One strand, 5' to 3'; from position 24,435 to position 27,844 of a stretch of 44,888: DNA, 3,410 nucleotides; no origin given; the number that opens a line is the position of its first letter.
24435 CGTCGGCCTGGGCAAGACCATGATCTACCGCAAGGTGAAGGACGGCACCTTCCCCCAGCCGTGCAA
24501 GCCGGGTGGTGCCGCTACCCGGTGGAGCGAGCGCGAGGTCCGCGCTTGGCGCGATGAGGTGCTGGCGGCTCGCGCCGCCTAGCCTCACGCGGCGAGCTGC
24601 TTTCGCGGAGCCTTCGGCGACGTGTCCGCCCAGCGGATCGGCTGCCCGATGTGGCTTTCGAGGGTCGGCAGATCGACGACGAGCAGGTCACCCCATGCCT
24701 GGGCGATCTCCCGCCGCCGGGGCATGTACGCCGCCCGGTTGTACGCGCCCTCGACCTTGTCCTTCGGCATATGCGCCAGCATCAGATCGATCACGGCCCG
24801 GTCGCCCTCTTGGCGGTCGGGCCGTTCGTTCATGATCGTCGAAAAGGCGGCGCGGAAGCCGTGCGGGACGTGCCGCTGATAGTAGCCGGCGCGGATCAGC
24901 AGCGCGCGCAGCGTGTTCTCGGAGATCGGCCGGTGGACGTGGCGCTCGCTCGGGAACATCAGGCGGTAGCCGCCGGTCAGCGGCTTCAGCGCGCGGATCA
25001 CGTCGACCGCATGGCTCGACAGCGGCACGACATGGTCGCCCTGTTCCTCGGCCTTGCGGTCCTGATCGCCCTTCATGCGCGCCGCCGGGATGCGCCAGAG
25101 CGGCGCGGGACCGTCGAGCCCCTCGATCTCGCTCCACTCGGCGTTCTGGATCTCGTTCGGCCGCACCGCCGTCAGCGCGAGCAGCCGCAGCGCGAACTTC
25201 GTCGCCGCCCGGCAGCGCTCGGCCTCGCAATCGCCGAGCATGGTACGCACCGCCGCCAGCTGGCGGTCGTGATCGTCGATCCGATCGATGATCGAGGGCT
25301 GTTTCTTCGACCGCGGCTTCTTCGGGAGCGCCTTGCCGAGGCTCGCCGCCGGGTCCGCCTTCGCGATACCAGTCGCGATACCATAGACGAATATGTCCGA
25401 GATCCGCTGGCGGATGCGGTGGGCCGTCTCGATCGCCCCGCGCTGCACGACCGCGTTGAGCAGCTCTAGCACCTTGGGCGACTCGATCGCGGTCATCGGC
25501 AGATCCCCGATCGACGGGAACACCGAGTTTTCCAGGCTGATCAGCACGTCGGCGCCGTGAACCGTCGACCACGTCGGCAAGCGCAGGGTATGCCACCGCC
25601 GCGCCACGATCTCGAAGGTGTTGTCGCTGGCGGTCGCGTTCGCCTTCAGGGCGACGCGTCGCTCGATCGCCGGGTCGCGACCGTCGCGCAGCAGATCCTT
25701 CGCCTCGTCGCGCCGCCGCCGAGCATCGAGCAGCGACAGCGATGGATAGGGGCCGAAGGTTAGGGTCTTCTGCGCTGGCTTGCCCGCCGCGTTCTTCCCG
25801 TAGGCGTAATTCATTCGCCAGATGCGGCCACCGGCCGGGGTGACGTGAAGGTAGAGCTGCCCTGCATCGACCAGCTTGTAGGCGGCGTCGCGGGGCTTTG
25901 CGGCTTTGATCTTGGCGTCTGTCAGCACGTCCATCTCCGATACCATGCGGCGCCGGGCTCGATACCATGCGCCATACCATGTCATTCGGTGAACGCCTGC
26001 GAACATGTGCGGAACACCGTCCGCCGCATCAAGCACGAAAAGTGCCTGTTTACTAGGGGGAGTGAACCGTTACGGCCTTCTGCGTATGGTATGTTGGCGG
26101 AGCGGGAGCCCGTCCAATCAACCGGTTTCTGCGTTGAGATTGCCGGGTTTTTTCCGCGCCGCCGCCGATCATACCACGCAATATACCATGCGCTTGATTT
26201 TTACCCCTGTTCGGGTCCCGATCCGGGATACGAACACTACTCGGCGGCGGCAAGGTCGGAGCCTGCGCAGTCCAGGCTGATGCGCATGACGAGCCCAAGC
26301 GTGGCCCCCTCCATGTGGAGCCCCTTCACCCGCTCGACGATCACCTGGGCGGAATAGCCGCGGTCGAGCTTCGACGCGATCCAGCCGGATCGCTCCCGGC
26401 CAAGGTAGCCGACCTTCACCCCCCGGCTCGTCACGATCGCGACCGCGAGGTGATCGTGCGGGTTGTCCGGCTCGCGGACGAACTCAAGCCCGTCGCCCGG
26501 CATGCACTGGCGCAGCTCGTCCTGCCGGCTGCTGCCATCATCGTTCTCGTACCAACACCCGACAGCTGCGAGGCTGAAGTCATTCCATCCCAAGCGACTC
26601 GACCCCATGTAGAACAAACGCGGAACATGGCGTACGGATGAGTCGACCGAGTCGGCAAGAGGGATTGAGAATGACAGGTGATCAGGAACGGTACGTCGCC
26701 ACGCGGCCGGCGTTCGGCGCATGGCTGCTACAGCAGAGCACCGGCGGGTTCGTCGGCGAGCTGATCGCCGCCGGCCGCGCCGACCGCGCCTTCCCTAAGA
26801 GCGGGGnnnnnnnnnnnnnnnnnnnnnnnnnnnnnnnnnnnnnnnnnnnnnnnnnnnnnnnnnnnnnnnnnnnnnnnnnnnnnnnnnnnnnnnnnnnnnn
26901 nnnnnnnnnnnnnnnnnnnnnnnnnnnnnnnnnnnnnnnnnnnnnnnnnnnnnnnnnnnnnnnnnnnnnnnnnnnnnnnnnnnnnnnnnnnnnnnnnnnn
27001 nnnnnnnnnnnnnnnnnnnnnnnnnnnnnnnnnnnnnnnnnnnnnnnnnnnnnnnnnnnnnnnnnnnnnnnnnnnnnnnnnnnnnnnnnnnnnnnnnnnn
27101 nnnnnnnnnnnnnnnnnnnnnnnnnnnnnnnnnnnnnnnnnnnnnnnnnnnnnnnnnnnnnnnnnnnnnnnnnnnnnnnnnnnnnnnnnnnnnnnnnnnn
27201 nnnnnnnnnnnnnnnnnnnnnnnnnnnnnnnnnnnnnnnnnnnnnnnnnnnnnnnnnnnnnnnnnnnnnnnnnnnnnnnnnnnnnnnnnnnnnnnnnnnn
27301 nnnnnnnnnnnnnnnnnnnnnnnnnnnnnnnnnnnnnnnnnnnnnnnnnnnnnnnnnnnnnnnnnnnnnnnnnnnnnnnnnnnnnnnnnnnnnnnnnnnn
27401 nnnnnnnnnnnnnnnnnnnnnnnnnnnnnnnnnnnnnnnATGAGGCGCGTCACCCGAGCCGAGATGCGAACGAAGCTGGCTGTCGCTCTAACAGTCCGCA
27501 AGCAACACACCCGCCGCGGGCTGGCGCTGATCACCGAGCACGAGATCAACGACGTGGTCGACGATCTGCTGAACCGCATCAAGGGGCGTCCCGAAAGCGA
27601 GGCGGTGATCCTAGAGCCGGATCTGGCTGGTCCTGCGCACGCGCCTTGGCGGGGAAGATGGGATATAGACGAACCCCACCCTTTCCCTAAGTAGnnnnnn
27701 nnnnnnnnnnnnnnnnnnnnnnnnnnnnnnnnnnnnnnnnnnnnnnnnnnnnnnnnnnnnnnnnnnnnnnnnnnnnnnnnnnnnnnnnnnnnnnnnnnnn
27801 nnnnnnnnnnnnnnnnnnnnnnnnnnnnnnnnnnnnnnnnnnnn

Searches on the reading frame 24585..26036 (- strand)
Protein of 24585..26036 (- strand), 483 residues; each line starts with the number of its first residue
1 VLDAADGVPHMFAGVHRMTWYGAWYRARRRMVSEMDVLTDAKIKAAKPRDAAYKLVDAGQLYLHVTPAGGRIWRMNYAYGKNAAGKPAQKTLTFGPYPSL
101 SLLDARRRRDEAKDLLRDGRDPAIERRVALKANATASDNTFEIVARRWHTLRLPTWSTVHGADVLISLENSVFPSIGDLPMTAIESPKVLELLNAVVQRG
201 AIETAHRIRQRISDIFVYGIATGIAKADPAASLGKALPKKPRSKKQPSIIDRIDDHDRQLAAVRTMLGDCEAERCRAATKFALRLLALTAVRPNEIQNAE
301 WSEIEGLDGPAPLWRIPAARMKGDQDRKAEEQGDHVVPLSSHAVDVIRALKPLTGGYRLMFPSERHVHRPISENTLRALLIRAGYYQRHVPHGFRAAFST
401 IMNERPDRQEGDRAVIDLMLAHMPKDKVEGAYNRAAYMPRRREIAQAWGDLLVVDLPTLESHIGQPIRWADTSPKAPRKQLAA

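Call 3: search_protein_families(library=pfam, proteins=[window:24585-26036:-], max_evalue=0.1)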
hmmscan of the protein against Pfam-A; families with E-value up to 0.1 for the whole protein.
window:24585-26036:- (483 aa): 3 families
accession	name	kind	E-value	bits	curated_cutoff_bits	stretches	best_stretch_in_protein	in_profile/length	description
PF22022.2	Phage_int_M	-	1.9e-29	102.2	27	1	141-235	1-95/96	Phage integrase central domain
PF13356.12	Arm-DNA-bind_3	-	5e-22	78.3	27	1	38-127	1-81/83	Arm DNA-binding domain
PF00589.27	Phage_integrase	-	5e-10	39.9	27.1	1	263-436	8-169/172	Phage integrase family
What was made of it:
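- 24585..26036 (-): Tyrosine integrase of the prophage (Arm-DNA-bind_3 + Phage_int_M + Phage_integrase domains). Call 3.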

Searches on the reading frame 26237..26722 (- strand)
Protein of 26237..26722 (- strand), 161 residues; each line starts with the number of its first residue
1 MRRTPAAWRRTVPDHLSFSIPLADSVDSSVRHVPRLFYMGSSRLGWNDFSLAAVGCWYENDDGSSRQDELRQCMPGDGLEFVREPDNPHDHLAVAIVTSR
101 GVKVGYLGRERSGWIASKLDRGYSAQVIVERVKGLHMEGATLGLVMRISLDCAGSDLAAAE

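Call 3: search_protein_families(library=pfam, proteins=[window:26237-26722:-], max_evalue=0.1)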
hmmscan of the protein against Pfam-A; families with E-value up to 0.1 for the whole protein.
window:26237-26722:- (161 aa): 1 family
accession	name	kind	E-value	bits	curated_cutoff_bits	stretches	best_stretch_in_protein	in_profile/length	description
PF08797.16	HIRAN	-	4.3e-12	46.1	24.7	1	49-131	4-79/96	HIRAN domain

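Call 4: search_protein_families(library=padloc, proteins=[window:26237-26722:-], max_evalue=0.1)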
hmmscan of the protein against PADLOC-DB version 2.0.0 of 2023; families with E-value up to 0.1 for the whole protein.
window:26237-26722:- (161 aa): 5 families
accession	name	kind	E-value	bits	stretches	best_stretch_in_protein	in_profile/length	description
PDLC04352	PDC-M03B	-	8.8e-09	33.3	1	69-133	149-213/250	-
PDLC04347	PDC-M03B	-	1.3e-08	32.8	1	65-135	141-211/245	-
PDLC04349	PDC-M03B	-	2.2e-08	32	1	49-135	132-216/232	-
PDLC04348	PDC-M03B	-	1.5e-05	22.9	1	65-149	143-227/248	-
PDLC04351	PDC-M03B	-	7.4e-05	20.4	1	35-130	115-210/255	-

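Call 5: search_protein_families(library=phrogs, proteins=[window:26237-26722:-], max_evalue=0.1)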
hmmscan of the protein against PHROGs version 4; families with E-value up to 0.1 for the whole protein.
window:26237-26722:- (161 aa): 6 families
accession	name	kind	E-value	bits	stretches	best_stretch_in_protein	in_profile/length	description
phrog_27141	-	unknown function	2.9e-22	80.2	1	48-134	5-91/139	-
phrog_18569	-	unknown function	4e-09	37.5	1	70-127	21-78/95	-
phrog_23559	-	unknown function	0.00022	22.6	1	72-124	22-84/110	-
phrog_37629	-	unknown function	0.0056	17.7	1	52-149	11-104/189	-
phrog_8026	-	unknown function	0.0097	16.4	1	55-130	134-207/246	-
phrog_26212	-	unknown function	0.093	12.2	0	69-110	469-509/547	-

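Call 7: search_protein_families(library=ncbifam, proteins=[window:26237-26722:-], max_evalue=0.1)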
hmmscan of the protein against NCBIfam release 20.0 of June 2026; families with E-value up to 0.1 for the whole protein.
window:26237-26722:- (161 aa): 0 families

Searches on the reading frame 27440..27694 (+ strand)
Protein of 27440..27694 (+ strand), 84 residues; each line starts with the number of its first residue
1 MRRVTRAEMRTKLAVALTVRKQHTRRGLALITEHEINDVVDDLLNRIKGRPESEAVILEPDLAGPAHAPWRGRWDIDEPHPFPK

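Call 3: search_protein_families(library=pfam, proteins=[window:27440-27694:+], max_evalue=0.1)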
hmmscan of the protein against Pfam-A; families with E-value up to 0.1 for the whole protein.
window:27440-27694:+ (84 aa): 0 families

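Call 4: search_protein_families(library=padloc, proteins=[window:27440-27694:+], max_evalue=0.1)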
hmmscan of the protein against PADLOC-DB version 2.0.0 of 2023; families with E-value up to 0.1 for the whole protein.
window:27440-27694:+ (84 aa): 0 families

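Call 5: search_protein_families(library=phrogs, proteins=[window:27440-27694:+], max_evalue=0.1)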
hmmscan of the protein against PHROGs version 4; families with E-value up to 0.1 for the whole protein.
window:27440-27694:+ (84 aa): 1 family
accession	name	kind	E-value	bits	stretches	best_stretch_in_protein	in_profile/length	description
phrog_19497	-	unknown function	0.075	13.9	1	2-38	6-42/77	-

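Call 7: search_protein_families(library=ncbifam, proteins=[window:27440-27694:+], max_evalue=0.1)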
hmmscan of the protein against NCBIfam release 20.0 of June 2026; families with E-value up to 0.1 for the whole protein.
window:27440-27694:+ (84 aa): 0 families

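Call 28: search_protein_families(library=pfam, proteins=[window:27440-27694:+], max_evalue=0.05)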
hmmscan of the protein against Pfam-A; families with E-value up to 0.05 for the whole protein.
window:27440-27694:+ (84 aa): 0 families
